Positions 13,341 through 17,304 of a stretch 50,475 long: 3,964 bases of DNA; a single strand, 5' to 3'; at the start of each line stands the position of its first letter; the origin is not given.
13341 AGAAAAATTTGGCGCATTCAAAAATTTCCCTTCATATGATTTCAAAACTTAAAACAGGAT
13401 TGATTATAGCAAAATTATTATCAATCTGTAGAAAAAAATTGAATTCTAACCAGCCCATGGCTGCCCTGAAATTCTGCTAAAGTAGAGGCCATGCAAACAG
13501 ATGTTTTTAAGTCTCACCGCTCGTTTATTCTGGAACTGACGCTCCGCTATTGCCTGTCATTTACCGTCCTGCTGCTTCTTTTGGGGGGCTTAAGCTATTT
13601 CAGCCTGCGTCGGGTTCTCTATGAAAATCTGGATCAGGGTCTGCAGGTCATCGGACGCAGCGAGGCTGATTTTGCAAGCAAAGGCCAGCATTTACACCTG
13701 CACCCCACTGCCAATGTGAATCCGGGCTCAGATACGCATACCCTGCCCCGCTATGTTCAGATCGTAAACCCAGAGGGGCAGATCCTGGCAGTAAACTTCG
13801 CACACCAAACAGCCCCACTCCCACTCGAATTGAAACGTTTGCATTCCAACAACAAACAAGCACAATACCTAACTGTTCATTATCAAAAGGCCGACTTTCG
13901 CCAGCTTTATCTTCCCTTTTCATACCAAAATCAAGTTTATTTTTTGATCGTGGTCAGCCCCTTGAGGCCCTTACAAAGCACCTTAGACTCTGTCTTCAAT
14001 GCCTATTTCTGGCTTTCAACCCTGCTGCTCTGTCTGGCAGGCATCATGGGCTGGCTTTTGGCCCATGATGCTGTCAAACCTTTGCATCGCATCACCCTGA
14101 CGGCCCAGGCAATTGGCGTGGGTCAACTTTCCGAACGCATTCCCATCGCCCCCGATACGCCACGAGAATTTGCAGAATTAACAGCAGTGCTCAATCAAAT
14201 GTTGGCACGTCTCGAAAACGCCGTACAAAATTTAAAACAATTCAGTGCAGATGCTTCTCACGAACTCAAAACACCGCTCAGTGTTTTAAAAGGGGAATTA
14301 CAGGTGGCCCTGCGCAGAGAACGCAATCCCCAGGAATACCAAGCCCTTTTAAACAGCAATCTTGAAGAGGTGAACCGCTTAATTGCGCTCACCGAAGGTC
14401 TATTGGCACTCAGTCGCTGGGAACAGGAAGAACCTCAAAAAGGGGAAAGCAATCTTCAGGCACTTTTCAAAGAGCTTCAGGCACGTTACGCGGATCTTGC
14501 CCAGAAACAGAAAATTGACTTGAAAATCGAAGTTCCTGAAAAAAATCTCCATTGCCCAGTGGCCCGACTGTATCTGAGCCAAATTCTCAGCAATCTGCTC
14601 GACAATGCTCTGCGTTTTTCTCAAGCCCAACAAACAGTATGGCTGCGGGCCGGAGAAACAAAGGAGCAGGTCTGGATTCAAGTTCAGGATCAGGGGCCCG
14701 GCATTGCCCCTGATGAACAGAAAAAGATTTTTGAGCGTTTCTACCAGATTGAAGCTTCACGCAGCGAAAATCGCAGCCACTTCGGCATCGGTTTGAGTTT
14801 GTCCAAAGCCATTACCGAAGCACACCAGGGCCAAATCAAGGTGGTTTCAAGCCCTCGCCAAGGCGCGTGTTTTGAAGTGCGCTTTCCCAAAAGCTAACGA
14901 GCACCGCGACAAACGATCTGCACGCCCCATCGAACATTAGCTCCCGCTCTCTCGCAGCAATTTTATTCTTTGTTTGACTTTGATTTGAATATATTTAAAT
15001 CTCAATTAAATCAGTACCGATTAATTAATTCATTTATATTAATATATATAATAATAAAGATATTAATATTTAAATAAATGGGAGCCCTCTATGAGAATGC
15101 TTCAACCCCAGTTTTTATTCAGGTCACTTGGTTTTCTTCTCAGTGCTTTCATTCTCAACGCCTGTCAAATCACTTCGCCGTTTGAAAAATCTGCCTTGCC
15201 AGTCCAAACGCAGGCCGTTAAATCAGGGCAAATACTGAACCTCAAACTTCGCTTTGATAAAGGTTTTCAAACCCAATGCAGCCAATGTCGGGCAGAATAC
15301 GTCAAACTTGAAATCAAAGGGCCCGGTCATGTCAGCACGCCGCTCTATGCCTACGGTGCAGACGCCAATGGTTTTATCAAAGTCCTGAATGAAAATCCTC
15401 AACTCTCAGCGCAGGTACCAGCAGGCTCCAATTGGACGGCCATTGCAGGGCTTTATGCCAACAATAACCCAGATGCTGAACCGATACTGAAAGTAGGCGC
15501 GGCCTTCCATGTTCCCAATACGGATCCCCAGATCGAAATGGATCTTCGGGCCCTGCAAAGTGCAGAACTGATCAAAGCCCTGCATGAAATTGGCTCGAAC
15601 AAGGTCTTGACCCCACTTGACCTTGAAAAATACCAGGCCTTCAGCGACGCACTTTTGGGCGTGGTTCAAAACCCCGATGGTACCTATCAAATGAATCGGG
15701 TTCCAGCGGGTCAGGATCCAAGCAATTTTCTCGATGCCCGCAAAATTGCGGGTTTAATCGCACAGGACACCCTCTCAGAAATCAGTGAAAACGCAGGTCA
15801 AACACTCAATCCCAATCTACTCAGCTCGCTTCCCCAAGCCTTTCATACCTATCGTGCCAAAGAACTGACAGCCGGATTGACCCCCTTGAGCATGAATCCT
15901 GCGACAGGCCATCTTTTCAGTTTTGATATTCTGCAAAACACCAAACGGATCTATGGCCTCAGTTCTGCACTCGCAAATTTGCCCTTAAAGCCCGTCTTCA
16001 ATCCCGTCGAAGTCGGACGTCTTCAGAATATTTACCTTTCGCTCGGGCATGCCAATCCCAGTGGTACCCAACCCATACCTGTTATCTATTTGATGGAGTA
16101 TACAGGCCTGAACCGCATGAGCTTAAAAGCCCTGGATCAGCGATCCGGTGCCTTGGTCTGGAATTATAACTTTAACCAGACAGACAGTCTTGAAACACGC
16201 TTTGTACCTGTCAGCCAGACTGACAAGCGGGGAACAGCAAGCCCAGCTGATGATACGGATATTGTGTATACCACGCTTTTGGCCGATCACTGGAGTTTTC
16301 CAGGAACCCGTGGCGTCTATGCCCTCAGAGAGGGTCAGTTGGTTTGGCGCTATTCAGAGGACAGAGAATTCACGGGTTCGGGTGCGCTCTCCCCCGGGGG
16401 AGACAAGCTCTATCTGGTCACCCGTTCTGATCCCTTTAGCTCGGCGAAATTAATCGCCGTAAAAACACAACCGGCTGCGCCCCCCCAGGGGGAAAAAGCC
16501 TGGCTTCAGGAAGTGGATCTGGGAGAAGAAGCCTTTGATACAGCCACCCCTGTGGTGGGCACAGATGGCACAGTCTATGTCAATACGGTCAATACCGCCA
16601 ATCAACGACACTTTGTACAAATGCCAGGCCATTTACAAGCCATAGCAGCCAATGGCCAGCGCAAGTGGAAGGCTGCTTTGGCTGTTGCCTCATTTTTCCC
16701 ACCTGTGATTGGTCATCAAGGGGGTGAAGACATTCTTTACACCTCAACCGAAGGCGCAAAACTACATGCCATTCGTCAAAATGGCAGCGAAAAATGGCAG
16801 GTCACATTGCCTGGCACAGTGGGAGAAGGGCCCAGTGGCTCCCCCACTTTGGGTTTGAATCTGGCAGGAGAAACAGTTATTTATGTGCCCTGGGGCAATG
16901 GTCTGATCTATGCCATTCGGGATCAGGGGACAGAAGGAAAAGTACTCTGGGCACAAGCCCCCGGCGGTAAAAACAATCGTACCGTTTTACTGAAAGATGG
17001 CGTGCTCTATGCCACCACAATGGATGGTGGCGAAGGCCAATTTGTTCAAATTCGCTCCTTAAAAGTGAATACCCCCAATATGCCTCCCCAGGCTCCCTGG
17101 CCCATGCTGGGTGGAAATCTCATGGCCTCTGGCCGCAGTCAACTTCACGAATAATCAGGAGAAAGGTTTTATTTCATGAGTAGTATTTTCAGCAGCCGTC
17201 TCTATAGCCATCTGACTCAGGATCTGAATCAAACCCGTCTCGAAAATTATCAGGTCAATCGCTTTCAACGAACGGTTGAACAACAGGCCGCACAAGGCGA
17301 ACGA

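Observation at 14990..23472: Operon encoding a PQQ-propeller lipoprotein and a 2098-aa orphan giant protein, inserted between a sensor kinase and its response regulator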

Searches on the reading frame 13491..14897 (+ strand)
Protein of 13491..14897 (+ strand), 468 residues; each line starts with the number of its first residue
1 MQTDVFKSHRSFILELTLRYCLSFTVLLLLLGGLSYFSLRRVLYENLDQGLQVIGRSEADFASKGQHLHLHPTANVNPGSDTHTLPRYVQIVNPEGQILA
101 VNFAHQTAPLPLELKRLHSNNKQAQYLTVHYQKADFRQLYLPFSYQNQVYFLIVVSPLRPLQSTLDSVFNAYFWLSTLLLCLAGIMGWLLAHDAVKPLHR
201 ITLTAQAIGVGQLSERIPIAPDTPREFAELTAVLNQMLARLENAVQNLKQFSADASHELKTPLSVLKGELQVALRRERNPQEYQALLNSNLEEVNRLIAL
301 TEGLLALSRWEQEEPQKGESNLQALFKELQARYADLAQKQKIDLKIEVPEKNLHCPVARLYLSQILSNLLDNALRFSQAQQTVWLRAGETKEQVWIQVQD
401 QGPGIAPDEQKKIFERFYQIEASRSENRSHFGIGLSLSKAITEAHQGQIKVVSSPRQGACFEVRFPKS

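Call 6: search_protein_families(library=pfam, proteins=[window:13491-14897:+], max_evalue=0.01)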
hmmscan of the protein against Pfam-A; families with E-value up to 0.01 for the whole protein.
window:13491-14897:+ (468 aa): 5 families
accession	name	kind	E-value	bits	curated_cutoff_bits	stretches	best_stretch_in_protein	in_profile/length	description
PF02518.31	HATPase_c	-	5.5e-28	98.1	26.4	1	361-467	5-109/111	Histidine kinase-, DNA gyrase B-, and HSP90-like ATPase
PF00512.31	HisKA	-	3.2e-14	53.2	26.9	1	248-312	2-65/66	His Kinase A (phospho-acceptor) domain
PF00672.30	HAMP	-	2.4e-10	41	25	1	189-242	1-52/53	HAMP domain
PF14501.12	HATPase_c_5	-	0.00024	21.4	22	1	362-451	6-88/102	GHKL domain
PF13589.12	HATPase_c_3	-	0.0057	17.1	25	0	365-439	6-81/137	Histidine kinase-, DNA gyrase B-, and HSP90-like ATPase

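Call 7: search_protein_families(library=ncbifam, proteins=[window:13491-14897:+], max_evalue=0.01)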
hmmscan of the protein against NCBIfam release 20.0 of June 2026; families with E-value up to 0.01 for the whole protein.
window:13491-14897:+ (468 aa): 88 families (the best 25 are shown)
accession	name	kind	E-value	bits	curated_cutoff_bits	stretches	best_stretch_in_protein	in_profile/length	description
TIGR01386.1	cztS_silS_copS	subfamily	8.6e-77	259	292.55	1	88-466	82-457/457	heavy metal sensor histidine kinase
NF041735.1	hist_kin_RppB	equivalog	7.2e-50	170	400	1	244-466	212-438/438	two-component system sensor histidine kinase RppB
NF052314.1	T9SS_HK_PorY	subfamily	6e-49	167.2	350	1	17-450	6-404/418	PorY family sensor histidine kinase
NF046044.1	PnpS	equivalog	7.3e-49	166.8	400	1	238-466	160-390/390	two-component system histidine kinase PnpS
NF033092.0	HK_WalK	equivalog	6.8e-48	163.6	725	2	247-466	371-593/594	cell wall metabolism sensor histidine kinase WalK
TIGR02966.1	phoR_proteo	equivalog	9.4e-48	162.9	334.2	1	239-465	105-333/333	phosphate regulon sensor histidine kinase PhoR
NF040691.1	MtrAB_MtrB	equivalog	1.3e-47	163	450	1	118-467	130-492/507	MtrAB system histidine kinase MtrB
NF045903.1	CuHisKinLciSLeg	equivalog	8.9e-47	160.2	700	1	169-460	64-351/357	copper-responsive two-component system sensor histidine kinase LciS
NF008312.0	PRK11100.1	equivalog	9e-47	160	356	1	152-467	164-474/477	two-component system sensor histidine kinase CreC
NF012226.0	AdeS_HK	equivalog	1.3e-46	159.4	500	1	169-466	56-352/353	two-component sensor histidine kinase AdeS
NF007837.0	PRK10549.1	equivalog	3e-44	151.5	603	1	146-466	135-457/466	envelope stress sensor histidine kinase BaeS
NF012163.2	BaeS_SmeS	equivalog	7.8e-44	150.3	500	1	148-465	137-456/457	sensor histidine kinase efflux regulator BaeS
NF007007.0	PRK09470.1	equivalog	2.6e-42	145.3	486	1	28-466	30-458/463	envelope stress sensor histidine kinase CpxA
NF007345.0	PRK09835.1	subfamily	1.7e-41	142.3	423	1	189-467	204-480/482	Cu(+)/Ag(+) sensor histidine kinase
NF007898.0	PRK10604.1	equivalog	4.2e-40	138.2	478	1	188-467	156-423/433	two-component system sensor histidine kinase RstB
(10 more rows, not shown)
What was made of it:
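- Checked: The upstream gene 13491-14897 is a HAMP-HisKA-HATPase kinase whose best match is the heavy-metal sensor subfamily TIGR01386, at 259 bits against a cutoff of 292.55 (calls 6, 7).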

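Call 86: find_related_loci(query=window:13491-14894:+, collection=metagenome_contigs, flank=8000)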
Query window:13491-14894:+ (468 aa) in metagenome_contigs; peptide patterns used: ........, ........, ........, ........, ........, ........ (x = any residue, [..] = any of these).
265 stretches matched a pattern; 33 encode a relative of the query (tblastn E <= 1e-3); 33 distinct loci.
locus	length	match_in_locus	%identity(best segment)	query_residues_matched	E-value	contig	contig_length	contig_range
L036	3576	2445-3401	33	150-466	5e-49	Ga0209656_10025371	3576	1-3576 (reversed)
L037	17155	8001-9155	27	88-466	3e-37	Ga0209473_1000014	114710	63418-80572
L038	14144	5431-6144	27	232-466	2e-27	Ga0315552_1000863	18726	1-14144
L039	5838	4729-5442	27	232-466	2e-27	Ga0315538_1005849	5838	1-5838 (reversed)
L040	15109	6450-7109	29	250-466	6e-26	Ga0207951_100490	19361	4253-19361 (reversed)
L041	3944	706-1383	31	246-467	6e-26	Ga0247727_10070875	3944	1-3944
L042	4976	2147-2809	32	250-466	8e-26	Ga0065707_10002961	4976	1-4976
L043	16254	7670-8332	34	250-466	2e-25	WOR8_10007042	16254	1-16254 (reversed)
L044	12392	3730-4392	34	250-466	2e-25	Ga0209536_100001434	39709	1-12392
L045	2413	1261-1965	29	236-466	8e-25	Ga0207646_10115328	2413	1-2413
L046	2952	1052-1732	30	244-467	6e-25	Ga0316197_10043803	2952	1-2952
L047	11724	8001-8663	31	250-466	2e-24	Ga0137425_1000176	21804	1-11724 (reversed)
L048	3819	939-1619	33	241-466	2e-24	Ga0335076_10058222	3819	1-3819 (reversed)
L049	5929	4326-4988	31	250-466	6e-24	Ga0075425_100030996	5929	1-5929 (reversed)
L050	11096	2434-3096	31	250-466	1e-23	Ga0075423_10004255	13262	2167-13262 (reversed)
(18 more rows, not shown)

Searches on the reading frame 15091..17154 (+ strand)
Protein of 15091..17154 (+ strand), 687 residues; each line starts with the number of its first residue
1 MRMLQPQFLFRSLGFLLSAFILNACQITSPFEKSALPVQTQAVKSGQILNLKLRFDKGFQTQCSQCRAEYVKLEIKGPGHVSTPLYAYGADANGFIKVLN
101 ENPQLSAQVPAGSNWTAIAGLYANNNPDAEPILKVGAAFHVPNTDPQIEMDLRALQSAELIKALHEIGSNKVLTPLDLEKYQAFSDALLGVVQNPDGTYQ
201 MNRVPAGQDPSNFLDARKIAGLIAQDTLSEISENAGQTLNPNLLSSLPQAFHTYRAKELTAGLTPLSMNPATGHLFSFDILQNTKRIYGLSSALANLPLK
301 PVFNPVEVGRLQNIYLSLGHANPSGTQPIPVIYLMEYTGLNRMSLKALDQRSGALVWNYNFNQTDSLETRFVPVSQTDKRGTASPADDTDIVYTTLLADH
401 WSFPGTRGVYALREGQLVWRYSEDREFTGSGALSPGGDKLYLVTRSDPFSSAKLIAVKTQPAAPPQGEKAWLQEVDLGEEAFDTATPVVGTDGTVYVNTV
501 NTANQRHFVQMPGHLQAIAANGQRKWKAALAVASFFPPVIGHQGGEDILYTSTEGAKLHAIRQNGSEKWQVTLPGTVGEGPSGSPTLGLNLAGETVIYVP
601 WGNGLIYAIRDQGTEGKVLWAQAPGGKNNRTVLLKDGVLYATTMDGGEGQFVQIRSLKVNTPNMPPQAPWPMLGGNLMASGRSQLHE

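Call 6: search_protein_families(library=pfam, proteins=[window:15091-17154:+], max_evalue=0.01)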
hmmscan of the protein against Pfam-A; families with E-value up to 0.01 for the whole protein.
window:15091-17154:+ (687 aa): 2 families
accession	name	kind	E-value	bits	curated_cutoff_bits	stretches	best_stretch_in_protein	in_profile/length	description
PF13360.13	PQQ_2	-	1.3e-11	45.1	27.6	2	410-650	6-218/233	Outer membrane protein assembly factor BamB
PF13570.13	Beta-prop_ACSF4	-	0.0014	18.5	133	1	507-620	149-249/329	Beta-alanine-activating enzyme, beta-propeller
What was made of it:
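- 16291..17154 (+): PQQ-type beta-propeller of the partner, through the stop codon. Pfam PQQ_2 at residues 410-650, 45.1 bits against a cutoff of 27.6 (call 6).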

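Call 7: search_protein_families(library=ncbifam, proteins=[window:15091-17154:+], max_evalue=0.01)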
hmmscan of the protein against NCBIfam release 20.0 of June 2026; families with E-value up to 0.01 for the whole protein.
window:15091-17154:+ (687 aa): 1 family
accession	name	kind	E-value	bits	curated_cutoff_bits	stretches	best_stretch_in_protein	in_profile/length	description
TIGR03300.1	assembly_YfgL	equivalog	8.1e-06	24.7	285.2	1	510-578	72-138/377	outer membrane protein assembly factor BamB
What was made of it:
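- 15166..16290 (+): N-terminal domain (about 375 aa) of the partner; no known family. No Pfam or NCBIfam hit (calls 6, 7).
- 16291..17154 (+): The BamB equivalog TIGR03300 scores only 24.7 bits against a cutoff of 285 (call 7).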

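Call 28: find_homologous_proteins(query=window:15091-17151:+)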
Query window:15091-17151:+ (687 aa): 9 proteins with E <= 0.001 among 8000 candidates.
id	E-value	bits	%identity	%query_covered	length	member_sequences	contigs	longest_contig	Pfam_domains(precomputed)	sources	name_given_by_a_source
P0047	0.0e+0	1570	100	100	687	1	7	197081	PF13360.14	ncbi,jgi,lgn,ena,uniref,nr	ncbi:hypothetical protein COW36_07445 [bacterium (Candidatus Blackallbacteria) CG17_big_fil_post_rev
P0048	0.0e+0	1115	72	95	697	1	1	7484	PF13360.14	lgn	-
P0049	0.0e+0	1108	72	97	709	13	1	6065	PF13360.14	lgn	-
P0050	0.0e+0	1082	69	98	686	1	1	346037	PF13360.14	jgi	jgi:outer membrane protein assembly factor BamB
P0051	0.0e+0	1037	67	98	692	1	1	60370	PF13360.14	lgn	-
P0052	1.4e-170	587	45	93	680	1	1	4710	PF13360.14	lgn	-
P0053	2.3e-159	550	40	98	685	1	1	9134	PF13360.14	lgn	-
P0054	1.2e-156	541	46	93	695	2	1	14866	PF13360.14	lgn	-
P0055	2.2e-63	233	32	98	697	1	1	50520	PF13360.14,PF13570.14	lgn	-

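Call 63: search_protein_families(library=phrogs, proteins=[window:15091-17151:+], max_evalue=0.01)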
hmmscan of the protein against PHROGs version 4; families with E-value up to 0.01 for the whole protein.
window:15091-17151:+ (687 aa): 1 family
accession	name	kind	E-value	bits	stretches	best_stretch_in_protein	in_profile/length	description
phrog_29633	-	unknown function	0.00024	21.1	1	481-622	81-240/457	-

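Call 79: search_solved_structures(query=window:15091-17151:+, max_evalue=1)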
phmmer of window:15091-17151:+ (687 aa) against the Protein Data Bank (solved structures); distinct sequences matched with E-value up to 1: 19.
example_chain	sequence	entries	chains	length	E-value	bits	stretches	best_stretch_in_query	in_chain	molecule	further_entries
6tji_A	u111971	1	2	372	4.5e-31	111.2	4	485-615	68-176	Cake10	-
6tjh_A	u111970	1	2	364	6.1e-30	107.4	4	484-615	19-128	Cake9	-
6tjg_A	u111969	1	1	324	6.5e-26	94.1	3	484-615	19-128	Cake8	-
6tjf_A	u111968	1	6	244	6.2e-19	71.1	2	484-615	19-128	Cake6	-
8prj_A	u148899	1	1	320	8.9e-19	70.5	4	514-626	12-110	v31Bagel8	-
7awy_A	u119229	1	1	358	4.2e-18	68.3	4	487-646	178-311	Scone-R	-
6tje_A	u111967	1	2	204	3.5e-16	61.9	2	485-610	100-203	Cake5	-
7awz_A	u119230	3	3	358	5.4e-15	58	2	488-646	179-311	Scone-E | SconeE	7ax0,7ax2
3hxj_A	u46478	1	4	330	1.1e-13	53.7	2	507-646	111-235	Pyrrolo-quinoline quinone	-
6tjd_A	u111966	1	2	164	8e-12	47.5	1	484-646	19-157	Cake4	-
8prs_A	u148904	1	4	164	6.5e-10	41.2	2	485-582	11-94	nvBagel4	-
6tjc_A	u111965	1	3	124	1.2e-08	37.1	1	484-610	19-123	Cake3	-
8pra_A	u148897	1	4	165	2.1e-08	36.3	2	485-588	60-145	Cell surface protein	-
8prl_A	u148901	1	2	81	0.00028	22.6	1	513-582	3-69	Cell surface protein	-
8pro_A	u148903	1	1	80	0.00034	22.3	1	485-570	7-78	Cell surface protein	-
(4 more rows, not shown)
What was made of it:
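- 16291..17154 (+): PDB sequence hits are to PQQ-repeat and designed propellers, residues 484-646, E down to 4.5e-31 (call 79).
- On PQQ-like beta-propeller repeat proteins (Pfam PQQ_2): PDB PQQ-repeat and designed propellers match with E down to 4.5e-31 (call 79).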

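Call 93: search_protein_families(library=padloc, proteins=[window:15091-17151:+], max_evalue=0.01)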
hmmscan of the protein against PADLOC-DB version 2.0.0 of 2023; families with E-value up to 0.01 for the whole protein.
window:15091-17151:+ (687 aa): 0 families
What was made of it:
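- Tried and rejected: Pfam, NCBIfam, PHROGs and PADLOC scans of the giant protein gave no hits (calls 6, 7, 63, 93).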
